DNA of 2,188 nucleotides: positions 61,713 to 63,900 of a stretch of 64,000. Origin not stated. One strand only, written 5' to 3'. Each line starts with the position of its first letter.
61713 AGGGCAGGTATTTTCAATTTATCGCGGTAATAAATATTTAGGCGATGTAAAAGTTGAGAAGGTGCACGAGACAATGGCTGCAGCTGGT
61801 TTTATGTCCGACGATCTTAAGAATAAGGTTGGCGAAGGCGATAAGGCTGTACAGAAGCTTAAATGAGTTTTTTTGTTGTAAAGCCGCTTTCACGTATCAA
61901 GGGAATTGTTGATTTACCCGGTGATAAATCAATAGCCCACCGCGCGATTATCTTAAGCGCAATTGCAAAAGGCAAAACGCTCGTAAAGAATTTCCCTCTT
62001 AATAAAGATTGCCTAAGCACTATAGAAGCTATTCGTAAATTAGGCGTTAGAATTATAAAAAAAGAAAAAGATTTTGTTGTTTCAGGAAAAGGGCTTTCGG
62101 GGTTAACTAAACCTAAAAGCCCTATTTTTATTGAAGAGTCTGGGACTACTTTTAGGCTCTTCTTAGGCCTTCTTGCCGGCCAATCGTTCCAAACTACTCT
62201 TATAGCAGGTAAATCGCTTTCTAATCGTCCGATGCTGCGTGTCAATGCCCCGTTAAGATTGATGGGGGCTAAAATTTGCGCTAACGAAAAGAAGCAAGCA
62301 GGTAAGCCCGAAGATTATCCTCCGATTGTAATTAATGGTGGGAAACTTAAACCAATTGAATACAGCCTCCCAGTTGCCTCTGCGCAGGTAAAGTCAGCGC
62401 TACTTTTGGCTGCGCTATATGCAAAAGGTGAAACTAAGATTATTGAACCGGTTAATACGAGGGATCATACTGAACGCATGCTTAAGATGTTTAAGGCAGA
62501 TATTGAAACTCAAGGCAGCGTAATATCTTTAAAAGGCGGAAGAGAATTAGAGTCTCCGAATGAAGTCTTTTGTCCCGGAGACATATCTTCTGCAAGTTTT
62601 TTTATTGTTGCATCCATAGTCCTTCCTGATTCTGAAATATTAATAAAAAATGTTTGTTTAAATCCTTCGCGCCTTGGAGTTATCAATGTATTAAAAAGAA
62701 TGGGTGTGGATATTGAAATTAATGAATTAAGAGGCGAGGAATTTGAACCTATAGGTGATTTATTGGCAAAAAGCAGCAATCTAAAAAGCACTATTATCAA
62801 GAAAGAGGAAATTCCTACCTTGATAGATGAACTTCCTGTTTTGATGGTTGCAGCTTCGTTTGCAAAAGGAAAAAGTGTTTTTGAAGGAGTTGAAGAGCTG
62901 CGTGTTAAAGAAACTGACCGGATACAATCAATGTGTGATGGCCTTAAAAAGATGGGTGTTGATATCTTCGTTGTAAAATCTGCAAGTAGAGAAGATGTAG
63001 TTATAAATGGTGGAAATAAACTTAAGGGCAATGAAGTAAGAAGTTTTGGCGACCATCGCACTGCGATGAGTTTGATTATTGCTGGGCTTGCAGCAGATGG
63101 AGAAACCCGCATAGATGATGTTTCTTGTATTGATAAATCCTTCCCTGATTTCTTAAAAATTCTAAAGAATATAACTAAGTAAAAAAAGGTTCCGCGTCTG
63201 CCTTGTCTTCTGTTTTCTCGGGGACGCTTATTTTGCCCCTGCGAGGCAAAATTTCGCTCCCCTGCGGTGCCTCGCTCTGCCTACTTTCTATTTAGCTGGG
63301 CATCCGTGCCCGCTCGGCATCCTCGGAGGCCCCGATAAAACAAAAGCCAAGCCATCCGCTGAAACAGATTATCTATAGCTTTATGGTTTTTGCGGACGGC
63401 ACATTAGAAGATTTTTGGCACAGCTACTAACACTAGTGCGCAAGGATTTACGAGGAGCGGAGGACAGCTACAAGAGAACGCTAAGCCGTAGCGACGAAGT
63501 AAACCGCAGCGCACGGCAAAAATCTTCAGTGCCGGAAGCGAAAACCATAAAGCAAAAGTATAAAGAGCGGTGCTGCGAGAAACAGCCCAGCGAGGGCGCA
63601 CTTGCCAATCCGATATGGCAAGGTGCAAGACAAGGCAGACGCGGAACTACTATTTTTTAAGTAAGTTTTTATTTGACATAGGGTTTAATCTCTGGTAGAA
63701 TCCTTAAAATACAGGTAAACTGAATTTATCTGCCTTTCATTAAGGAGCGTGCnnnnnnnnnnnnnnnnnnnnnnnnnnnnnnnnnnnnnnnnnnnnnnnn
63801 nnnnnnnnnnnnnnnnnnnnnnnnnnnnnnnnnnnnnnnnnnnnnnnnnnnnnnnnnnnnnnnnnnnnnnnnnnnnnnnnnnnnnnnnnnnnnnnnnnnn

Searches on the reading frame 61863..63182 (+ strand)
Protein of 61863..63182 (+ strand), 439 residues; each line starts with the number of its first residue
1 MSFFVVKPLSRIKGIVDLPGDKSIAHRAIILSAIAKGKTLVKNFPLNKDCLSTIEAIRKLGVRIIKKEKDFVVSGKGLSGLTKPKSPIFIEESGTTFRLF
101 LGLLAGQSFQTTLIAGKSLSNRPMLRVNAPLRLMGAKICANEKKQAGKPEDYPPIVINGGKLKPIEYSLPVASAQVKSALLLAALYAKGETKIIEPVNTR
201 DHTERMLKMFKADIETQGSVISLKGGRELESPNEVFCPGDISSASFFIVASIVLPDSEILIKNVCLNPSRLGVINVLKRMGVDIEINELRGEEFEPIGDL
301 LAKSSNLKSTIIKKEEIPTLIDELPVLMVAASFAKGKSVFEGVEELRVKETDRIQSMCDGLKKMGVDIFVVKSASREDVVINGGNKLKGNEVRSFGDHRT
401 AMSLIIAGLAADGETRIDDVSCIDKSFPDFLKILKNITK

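Call 19: find_homologous_proteins(query=window:61863-63182:+, max_evalue=1e-60)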
Query window:61863-63182:+ (439 aa): 7812 proteins with E <= 1e-60 among 8000 candidates; the best 120 are listed.
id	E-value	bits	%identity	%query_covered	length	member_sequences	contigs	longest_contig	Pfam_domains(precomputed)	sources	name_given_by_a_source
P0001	2.0e-278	941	100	100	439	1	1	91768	PF00275.26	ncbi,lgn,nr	ncbi:MAG: 3-phosphoshikimate 1-carboxyvinyltransferase [Candidatus Omnitrophica bacterium]|nr:3-phos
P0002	1.4e-172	592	63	100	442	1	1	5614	PF00275.26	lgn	-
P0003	6.7e-172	590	64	100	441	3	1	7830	PF00275.26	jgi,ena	-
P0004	9.6e-171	586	62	100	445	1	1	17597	PF00275.26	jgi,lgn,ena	-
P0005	2.7e-170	585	61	100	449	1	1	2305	PF00275.26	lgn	-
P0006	7.2e-170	583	62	100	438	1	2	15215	PF00275.26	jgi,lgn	jgi:3-phosphoshikimate 1-carboxyvinyltransferase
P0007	7.7e-170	583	62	99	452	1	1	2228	PF00275.26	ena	-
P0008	9.8e-169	580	61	100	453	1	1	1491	PF00275.26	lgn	-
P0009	1.4e-168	579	61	100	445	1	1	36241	PF00275.26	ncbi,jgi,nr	ncbi:MAG: 3-phosphoshikimate 1-carboxyvinyltransferase [Candidatus Omnitrophica bacterium]|jgi:3-pho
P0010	2.5e-168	578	61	99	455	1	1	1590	PF00275.26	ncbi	-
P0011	3.1e-168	578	62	100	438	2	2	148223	PF00275.26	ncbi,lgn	-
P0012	5.2e-168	577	61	100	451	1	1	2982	PF00275.26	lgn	-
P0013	6.7e-168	577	62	99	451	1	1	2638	PF00275.26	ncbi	-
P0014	2.7e-167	575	62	100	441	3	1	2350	PF00275.26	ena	-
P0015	3.6e-167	575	62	100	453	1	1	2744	PF00275.26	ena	-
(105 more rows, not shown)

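Call 20: find_encoding_contigs(protein=P0001, flank=10000, max_places=4)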
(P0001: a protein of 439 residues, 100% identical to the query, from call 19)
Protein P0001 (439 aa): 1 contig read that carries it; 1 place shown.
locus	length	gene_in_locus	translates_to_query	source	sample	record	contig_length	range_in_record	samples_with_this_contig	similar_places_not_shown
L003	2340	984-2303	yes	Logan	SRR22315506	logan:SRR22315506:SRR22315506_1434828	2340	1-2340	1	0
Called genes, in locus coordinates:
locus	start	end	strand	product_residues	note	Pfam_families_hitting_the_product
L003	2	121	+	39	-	?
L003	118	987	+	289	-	-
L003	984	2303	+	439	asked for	PF00275:EPSP_synthase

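Call 25: find_encoding_contigs(protein=P0003, flank=10000, max_places=3)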
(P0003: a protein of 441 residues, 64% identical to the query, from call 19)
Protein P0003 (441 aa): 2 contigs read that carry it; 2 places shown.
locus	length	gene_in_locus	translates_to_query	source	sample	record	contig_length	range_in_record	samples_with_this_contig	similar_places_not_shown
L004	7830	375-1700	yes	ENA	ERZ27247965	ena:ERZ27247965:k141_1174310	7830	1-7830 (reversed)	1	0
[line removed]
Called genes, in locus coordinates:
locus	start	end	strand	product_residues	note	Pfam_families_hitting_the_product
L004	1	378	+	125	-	?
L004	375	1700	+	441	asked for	PF00275:EPSP_synthase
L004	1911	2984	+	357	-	PF06723:MreB_Mbl, PF00022:Actin, PF11104:PilM_2 (faint), PF00012:HSP70, PF14450:FtsA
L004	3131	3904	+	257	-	PF04085:MreC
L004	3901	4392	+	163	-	-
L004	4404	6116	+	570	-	PF03717:PBP_dimer, PF00905:Transpeptidase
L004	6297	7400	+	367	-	PF01098:FTSW_RODA_SPOVE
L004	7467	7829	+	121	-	?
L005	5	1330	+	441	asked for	PF00275:EPSP_synthase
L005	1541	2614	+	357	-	PF06723:MreB_Mbl, PF00022:Actin, PF11104:PilM_2 (faint), PF00012:HSP70, PF14450:FtsA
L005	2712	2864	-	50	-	?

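Call 26: find_encoding_contigs(protein=P0011, flank=10000, max_places=3)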
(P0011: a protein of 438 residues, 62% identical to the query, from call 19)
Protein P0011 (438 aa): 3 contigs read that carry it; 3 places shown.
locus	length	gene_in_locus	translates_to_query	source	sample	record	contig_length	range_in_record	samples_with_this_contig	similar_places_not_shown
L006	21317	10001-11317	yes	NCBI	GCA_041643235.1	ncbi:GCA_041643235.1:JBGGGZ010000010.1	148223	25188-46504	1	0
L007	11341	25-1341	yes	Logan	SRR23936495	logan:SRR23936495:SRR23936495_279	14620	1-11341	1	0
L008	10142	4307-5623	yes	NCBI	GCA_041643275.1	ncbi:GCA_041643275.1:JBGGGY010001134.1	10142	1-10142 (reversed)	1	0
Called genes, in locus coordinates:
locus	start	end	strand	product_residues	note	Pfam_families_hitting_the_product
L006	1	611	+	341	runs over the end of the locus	PF01118:Semialdhyde_dh, PF02774:Semialdhyde_dhC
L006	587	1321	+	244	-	PF01416:PseudoU_synth_1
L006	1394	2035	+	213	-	PF01168:Ala_racemase_N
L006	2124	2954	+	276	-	PF02826:2-Hacid_dh_C (weak), PF03446:NAD_binding_2, PF03807:F420_oxidored, PF14748:P5CR_dimer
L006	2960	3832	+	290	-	PF01048:PNP_UDP_1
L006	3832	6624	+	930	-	PF00133:tRNA-synt_1, PF01921:tRNA-synt_1f (faint), PF09334:tRNA-synt_1g, PF13603:tRNA-synt_1_2 (weak), PF01406:tRNA-synt_1e (weak), PF09334:tRNA-synt_1g (weak), PF08264:Anticodon_1, PF06827:zf-FPG_IleRS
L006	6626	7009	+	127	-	PF01258:zf-dskA_traR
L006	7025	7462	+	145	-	PF01252:Peptidase_A8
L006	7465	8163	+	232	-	PF01790:LGT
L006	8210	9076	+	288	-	PF00849:PseudoU_synth_2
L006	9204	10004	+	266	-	-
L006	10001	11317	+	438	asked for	PF00275:EPSP_synthase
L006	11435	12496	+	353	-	PF00022:Actin, PF06723:MreB_Mbl, PF11104:PilM_2 (faint), PF00012:HSP70, PF14450:FtsA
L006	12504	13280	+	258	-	PF04085:MreC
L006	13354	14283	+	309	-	PF00480:ROK, PF01869:BcrAD_BadFG (faint)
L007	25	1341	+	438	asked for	PF00275:EPSP_synthase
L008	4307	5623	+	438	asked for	PF00275:EPSP_synthase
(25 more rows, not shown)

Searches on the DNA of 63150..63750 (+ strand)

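Call 23: search_rna_families(source=window, start=63150, end=63750, threshold=evalue, max_evalue=10)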
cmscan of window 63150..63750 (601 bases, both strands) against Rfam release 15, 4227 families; matches with E-value up to 10: 5.
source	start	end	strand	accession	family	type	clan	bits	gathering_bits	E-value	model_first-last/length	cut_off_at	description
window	63341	63397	+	RF00173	Hairpin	Gene; ribozyme;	-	15.7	65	2.6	1-52/52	no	Hairpin ribozyme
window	63498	63581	+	RF01532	TB10Cs3H2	Gene; snRNA; snoRNA; HACA-box;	-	14.9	45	8.1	1-69/69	no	Trypanosomatid snoRNA TB10Cs3H2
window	63179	63376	-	RF04120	MIR5998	Gene; miRNA;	-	11.9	180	9.4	1-173/173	no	MIR5998 microRNA precursor family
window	63362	63431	-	RF01259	snR63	Gene; snRNA; snoRNA; CD-box;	CL00061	11.4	50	1.7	1-255/255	no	Small nucleolar RNA snR63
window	63293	63330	+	RF01716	PhotoRC-I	Cis-reg;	-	10.8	45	5.7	1-44/44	no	PhotoRC-I RNA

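Call 35: search_dna_similar(query=window:63185-63660:+, collection=plasmids, mode=distant, max_evalue=0.01)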
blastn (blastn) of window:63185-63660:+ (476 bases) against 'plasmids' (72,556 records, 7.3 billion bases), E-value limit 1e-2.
No match.

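Call 36: search_dna_similar(query=window:63185-63660:+, collection=phages, mode=distant, max_evalue=0.01)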
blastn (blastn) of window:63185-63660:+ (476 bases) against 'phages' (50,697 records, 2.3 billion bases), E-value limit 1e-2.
No match.
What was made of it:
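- Tried and rejected: blastn of site C against plasmids and phages gave no match (calls 35, 36).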
